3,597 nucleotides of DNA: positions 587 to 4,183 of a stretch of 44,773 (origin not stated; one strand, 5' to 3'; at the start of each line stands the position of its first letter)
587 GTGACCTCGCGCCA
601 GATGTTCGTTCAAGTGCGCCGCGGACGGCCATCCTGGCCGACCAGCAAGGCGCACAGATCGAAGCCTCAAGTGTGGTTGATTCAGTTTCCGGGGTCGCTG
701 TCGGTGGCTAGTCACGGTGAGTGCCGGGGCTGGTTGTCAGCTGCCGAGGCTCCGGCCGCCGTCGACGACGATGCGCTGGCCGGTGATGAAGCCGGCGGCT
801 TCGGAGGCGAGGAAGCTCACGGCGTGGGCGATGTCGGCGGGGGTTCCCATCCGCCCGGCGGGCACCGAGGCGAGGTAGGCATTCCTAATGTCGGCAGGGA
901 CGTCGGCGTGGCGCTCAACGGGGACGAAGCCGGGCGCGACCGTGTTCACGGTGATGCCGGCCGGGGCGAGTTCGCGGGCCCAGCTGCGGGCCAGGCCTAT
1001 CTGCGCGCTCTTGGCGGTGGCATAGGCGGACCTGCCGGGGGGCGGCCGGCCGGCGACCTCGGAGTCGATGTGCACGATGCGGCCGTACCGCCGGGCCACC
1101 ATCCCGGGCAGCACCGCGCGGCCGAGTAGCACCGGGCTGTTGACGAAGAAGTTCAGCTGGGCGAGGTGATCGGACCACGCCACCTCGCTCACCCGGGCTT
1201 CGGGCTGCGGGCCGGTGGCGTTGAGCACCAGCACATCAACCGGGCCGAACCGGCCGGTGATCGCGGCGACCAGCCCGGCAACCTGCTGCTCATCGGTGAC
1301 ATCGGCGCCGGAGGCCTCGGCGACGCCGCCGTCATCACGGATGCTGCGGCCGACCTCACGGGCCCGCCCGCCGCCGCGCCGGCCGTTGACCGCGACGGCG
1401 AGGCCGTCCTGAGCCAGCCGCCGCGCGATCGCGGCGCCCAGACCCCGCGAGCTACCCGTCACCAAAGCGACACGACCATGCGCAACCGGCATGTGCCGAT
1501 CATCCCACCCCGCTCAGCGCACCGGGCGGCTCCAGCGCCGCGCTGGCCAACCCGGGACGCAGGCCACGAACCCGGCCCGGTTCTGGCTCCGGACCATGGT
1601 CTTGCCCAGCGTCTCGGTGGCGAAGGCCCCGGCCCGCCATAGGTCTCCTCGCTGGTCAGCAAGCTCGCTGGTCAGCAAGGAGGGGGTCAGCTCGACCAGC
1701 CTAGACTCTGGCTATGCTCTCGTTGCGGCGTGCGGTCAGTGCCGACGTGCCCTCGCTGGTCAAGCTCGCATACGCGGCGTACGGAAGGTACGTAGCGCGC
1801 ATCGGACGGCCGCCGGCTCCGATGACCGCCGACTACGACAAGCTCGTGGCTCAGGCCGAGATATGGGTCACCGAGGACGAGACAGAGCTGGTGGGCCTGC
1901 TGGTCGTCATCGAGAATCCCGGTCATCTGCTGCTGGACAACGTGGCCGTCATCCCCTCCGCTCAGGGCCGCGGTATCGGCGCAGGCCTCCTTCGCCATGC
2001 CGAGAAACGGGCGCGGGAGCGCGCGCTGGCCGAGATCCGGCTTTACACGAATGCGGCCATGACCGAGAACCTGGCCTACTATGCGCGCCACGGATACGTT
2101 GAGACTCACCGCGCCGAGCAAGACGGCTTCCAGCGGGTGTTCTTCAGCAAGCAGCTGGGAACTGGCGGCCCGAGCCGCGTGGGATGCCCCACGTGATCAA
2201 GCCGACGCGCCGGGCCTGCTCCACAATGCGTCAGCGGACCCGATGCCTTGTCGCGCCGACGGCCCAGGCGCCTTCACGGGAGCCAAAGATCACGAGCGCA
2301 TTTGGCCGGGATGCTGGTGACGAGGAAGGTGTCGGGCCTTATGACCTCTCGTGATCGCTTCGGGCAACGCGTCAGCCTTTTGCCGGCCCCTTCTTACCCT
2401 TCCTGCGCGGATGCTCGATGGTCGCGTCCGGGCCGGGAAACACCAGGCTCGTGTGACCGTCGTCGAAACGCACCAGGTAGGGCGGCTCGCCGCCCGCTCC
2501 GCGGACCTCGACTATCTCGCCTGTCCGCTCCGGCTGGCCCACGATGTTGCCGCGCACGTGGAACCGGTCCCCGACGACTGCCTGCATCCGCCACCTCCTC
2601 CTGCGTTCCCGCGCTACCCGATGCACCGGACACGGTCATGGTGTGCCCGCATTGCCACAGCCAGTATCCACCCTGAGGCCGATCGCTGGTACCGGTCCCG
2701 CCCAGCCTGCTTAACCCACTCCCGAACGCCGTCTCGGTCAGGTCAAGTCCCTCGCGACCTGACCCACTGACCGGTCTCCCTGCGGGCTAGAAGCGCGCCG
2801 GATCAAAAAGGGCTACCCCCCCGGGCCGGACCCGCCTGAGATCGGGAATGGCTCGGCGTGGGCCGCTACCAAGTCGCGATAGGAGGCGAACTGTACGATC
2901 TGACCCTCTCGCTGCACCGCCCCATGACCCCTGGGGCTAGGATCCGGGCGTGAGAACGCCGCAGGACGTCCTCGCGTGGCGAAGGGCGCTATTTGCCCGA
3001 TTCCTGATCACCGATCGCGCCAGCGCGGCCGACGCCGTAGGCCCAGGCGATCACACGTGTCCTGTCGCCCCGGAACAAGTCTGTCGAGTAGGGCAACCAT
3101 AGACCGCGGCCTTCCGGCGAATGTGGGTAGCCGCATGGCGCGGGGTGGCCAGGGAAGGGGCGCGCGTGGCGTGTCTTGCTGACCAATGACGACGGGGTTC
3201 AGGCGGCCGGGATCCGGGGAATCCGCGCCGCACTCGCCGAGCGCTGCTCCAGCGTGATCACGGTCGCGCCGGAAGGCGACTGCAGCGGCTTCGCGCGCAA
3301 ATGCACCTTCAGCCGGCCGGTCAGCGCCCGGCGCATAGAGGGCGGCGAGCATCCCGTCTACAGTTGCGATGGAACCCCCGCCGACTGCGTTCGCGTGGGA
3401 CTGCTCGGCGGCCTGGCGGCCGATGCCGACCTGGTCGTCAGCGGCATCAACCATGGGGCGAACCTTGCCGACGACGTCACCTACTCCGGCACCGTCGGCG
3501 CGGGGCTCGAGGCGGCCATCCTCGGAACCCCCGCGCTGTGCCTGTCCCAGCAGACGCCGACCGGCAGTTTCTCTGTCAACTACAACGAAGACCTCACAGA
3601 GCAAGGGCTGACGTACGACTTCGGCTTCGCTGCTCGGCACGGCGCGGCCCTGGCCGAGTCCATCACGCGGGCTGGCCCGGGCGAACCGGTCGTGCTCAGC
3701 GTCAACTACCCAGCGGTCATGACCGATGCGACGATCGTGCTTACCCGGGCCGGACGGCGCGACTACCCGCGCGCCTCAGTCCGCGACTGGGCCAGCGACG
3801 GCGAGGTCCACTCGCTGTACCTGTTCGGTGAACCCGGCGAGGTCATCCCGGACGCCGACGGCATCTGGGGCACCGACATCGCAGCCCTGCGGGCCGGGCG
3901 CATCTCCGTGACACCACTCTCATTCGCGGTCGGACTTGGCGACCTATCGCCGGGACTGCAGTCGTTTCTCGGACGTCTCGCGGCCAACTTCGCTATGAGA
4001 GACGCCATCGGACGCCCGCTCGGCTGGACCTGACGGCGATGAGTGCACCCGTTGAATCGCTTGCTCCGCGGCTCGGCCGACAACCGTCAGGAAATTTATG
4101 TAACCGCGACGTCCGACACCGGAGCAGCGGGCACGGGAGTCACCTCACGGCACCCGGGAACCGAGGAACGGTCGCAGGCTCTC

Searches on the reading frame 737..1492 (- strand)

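Call 77: search_protein_families(library=pfam, proteins=[window:737-1492:-], max_evalue=0.001)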
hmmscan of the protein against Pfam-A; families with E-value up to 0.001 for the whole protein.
window:737-1492:- (251 aa): 4 families
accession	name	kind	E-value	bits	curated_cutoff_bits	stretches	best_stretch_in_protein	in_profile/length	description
PF13561.12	adh_short_C2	-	8.5e-50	170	27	1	15-246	5-234/236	Enoyl-(Acyl carrier protein) reductase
PF00106.31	adh_short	-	3.7e-43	147.7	26.6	1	7-197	1-189/195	short chain dehydrogenase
PF08659.16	KR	-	7e-07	29.8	22.6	1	9-177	3-169/180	KR domain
PF01370.27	Epimerase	-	0.00034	20.6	20.9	0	9-188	1-176/240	NAD dependent epimerase/dehydratase family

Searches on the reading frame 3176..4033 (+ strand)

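Call 77: search_protein_families(library=pfam, proteins=[window:3176-4033:+], max_evalue=0.001)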
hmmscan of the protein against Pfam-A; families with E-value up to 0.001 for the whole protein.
window:3176-4033:+ (285 aa): 1 family
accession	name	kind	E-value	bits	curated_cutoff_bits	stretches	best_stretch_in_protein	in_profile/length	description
PF01975.23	SurE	-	5.7e-46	157.1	22.1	1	1-197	2-187/189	Survival protein SurE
